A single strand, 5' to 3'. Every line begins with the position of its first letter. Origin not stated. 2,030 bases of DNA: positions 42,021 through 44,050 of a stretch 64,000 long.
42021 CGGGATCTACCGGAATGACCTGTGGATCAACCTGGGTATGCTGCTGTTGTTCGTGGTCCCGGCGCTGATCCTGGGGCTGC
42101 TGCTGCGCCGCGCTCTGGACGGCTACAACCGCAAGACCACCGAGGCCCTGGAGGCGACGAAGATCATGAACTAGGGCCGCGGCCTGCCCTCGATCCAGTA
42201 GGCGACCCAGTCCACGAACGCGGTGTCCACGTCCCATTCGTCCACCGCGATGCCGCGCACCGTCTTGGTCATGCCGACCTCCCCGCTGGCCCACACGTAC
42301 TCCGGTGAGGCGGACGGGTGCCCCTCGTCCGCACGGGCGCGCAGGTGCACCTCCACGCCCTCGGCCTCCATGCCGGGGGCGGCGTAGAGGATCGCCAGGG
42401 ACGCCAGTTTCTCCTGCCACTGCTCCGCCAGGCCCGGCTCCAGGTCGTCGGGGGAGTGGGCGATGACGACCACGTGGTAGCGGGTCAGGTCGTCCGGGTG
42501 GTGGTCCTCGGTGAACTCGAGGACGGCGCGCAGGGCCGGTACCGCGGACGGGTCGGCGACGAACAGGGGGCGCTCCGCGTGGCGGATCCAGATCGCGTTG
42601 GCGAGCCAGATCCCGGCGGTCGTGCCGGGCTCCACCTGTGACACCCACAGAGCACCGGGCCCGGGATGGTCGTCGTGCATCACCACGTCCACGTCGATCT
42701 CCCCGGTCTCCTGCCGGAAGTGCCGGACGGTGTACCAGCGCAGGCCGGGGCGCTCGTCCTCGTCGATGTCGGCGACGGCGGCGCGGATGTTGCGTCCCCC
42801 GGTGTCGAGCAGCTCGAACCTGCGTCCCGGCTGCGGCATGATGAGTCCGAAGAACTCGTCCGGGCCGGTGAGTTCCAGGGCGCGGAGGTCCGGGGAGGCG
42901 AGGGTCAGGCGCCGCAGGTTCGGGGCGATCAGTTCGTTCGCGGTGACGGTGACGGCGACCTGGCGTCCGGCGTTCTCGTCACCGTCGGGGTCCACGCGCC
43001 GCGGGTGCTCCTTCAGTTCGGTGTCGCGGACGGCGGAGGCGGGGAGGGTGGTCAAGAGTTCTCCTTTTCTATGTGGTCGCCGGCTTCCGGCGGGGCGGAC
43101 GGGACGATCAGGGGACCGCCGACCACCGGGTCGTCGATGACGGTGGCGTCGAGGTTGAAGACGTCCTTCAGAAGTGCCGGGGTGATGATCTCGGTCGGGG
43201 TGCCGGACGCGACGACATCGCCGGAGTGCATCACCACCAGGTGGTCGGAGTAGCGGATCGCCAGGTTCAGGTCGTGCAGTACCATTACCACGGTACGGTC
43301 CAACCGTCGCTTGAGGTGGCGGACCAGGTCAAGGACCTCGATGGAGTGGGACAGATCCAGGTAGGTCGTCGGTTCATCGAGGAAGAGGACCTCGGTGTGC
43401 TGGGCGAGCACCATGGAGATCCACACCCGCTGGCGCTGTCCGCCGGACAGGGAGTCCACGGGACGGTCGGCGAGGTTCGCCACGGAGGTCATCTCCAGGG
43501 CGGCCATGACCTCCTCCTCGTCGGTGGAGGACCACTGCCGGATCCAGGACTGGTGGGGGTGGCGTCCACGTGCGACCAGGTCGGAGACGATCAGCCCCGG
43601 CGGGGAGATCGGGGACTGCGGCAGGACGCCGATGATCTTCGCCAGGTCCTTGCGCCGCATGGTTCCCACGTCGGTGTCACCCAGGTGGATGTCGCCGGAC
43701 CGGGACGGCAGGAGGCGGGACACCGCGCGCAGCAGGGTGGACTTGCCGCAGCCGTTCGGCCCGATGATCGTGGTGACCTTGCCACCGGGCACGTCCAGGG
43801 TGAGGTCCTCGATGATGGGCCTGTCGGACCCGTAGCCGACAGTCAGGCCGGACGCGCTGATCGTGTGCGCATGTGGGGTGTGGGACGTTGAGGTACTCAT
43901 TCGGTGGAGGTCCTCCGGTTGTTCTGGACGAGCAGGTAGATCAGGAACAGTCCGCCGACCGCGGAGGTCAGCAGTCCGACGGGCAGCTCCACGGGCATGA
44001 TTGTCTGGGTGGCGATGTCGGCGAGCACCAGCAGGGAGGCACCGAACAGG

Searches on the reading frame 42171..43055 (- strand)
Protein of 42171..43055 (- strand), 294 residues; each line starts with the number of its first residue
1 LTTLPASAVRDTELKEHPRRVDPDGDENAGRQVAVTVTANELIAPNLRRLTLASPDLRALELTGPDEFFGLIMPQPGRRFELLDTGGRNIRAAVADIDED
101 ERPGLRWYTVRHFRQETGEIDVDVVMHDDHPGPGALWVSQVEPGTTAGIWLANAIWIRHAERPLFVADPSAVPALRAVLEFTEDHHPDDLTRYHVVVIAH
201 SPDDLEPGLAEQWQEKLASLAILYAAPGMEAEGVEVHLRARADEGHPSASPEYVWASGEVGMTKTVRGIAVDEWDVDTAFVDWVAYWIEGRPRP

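Call 39: search_protein_families(library=pfam, proteins=[window:42171-43055:-], max_evalue=0.001)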
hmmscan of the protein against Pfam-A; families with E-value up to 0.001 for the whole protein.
window:42171-43055:- (294 aa): 2 families
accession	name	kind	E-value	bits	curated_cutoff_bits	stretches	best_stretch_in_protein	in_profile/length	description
PF08021.17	FAD_binding_9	-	1.1e-21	77.8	23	1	37-149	2-113/120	Siderophore-interacting FAD-binding domain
PF04954.18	SIP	-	9.7e-11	42.7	26.3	1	162-290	3-119/119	Siderophore-interacting protein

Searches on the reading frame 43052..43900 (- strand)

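Call 39: search_protein_families(library=pfam, proteins=[window:43052-43900:-], max_evalue=0.001)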
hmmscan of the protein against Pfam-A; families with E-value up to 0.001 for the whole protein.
window:43052-43900:- (282 aa): 9 families
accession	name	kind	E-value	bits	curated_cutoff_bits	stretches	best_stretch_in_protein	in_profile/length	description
PF00005.33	ABC_tran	-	1.4e-29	103.8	25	1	31-179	2-137/137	ABC transporter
PF13304.12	AAA_21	-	1.7e-08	35.3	27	1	42-73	1-29/304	AAA domain, putative AbiEii toxin, Type IV TA system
PF02463.25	SMC_N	-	6.8e-08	32.6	40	1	41-67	25-51/220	RecF/RecN/SMC N terminal domain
PF13476.12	AAA_23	-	1.2e-05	26.4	27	1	31-61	11-40/201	AAA domain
PF13555.12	AAA_29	-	1.7e-05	24.9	27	1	39-66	23-48/61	P-loop containing region of AAA domain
PF13401.12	AAA_22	-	0.00026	21.7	27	0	41-96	6-33/130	AAA domain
PF13175.12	AAA_15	-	0.00038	20.6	32.1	1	42-65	25-48/374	AAA ATPase domain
PF09818.15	ABC_ATPase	-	0.00043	19.8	23.2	0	37-62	77-101/283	P-loop domain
PF13514.12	AAA_27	-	0.00065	19.8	22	0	32-64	16-50/206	AAA domain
